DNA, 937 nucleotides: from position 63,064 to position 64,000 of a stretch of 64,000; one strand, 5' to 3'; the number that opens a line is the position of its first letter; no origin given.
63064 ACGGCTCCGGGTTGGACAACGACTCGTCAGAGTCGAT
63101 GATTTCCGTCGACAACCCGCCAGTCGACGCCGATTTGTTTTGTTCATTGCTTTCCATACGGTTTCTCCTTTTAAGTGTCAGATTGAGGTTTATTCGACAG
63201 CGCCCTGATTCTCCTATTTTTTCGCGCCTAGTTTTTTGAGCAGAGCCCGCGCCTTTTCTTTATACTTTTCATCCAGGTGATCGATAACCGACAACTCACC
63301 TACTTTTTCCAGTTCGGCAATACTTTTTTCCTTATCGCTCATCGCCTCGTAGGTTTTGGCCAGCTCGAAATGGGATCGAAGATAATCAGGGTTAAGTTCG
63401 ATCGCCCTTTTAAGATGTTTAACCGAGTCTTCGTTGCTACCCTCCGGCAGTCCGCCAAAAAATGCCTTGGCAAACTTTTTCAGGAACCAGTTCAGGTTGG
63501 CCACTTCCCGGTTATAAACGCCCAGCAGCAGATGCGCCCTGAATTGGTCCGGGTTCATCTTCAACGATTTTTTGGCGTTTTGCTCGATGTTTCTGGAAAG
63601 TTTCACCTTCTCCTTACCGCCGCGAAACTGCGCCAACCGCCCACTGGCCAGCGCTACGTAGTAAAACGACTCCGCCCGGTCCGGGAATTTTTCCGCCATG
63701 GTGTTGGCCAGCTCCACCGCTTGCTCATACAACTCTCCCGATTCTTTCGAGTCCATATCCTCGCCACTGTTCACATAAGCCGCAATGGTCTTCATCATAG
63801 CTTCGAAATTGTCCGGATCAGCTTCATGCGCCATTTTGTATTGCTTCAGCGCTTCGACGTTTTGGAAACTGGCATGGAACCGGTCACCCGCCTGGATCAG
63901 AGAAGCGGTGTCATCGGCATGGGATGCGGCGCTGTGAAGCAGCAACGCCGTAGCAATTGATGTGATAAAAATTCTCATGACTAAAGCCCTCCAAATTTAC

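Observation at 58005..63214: RiPP-like orphan context: PqqD(RRE)-HPr-kinase fusion stop/start coupled to a PF14907 nucleotidyltransferase, flanked by YeiH-type and flippase-like membrane proteins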

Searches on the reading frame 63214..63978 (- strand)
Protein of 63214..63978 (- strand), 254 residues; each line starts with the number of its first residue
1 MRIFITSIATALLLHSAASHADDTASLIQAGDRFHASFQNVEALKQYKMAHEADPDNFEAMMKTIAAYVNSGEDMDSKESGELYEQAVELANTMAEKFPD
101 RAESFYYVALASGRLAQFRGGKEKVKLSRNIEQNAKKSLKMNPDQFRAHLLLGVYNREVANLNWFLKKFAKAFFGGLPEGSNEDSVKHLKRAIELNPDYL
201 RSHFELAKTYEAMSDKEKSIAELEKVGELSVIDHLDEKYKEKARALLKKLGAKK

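Call 3: search_protein_families(library=pfam, proteins=[window:63214-63978:-], max_evalue=0.01)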
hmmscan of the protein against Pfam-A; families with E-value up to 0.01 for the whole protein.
window:63214-63978:- (254 aa): 10 families
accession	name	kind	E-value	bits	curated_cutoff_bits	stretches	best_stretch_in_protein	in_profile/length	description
PF13414.12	TPR_11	-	1e-14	54.4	26.8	1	180-213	8-41/42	TPR repeat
PF21033.3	RMD1-3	-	8.4e-10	38.7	26.7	1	49-213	33-196/235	Regulator of microtubule dynamics protein 1-3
PF13431.12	TPR_17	-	2.7e-09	37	24.4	1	189-220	2-33/34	Tetratricopeptide repeat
PF14559.12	TPR_19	-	3.1e-09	37.5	25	1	179-226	4-51/68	Tetratricopeptide repeat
PF13428.12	TPR_14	-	5e-07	30.2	23.5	0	180-208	15-43/44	Tetratricopeptide repeat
PF13432.12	TPR_16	-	9.9e-07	29.5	32.7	0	180-223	11-54/65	Tetratricopeptide repeat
PF07719.23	TPR_2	-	3.4e-06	27.2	27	0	183-199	18-34/34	Tetratricopeptide repeat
PF00515.34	TPR_1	-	3.8e-06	26.9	27.8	0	183-199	18-34/34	Tetratricopeptide repeat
PF13181.12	TPR_8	-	9.8e-06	25.8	25.7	0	201-226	2-27/34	Tetratricopeptide repeat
PF14561.12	TPR_20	-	0.0052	17.5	25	0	182-223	4-45/90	Tetratricopeptide repeat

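Call 4: search_protein_families(library=ncbifam, proteins=[window:63214-63978:-], max_evalue=0.01)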
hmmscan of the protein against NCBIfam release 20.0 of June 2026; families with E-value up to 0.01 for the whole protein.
window:63214-63978:- (254 aa): 11 families
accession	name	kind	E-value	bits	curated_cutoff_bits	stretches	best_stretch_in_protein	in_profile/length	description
NF040959.1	MamA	equivalog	1.8e-10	40.6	200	2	180-229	153-202/204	magnetosome protein MamA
TIGR02917.1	PEP_TPR_lipo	equivalog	2.3e-08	32.4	312.2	1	179-229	35-85/899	XrtA/PEP-CTERM system TPR-repeat protein PrsT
TIGR02521.1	type_IV_pilW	equivalog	1e-05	25.2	154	0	180-219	45-84/234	type IV pilus biogenesis/stability protein PilW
TIGR02552.1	LcrH_SycD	equivalog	2.2e-05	24.2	104.8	0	190-249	76-135/136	SycD/LcrH family type III secretion system chaperone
NF047558.1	TPR_END_plus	domain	2.8e-05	24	32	0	180-202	13-34/56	TPR end-of-group domain-containing protein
TIGR03504.1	FimV_Cterm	subfamily_domain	8.4e-05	22.5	30.65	1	204-250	3-44/44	FimV/HubP family polar landmark protein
NF047371.1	FlcA_CTERM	equivalog_domain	0.00064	18.3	300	1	56-226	223-373/646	periplasmic flagellar collar protein FlcA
NF008756.0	PRK11788.1-4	equivalog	0.00068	18.8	474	0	180-230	194-244/389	lipopolysaccharide assembly protein LapB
NF033762.1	social_mot_Tgl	equivalog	0.0035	16.7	225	0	180-225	150-195/252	social motility TPR repeat lipoprotein Tgl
NF010673.0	PRK14070.1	equivalog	0.004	17.2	119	0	57-92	2-39/75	exodeoxyribonuclease VII small subunit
NF008755.0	PRK11788.1-3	equivalog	0.0098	15.3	430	0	181-228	195-242/388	lipopolysaccharide assembly protein LapB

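Call 7: find_encoding_contigs(protein=window:63214-63978:-, flank=10000, max_places=6)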
Protein window:63214-63978:- (254 aa): no gene with exactly this product is on record in the collection.

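Call 87: search_protein_families(library=padloc, proteins=[window:63214-63978:-], max_evalue=0.001)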
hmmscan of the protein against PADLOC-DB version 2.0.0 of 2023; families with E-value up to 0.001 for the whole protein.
window:63214-63978:- (254 aa): 0 families
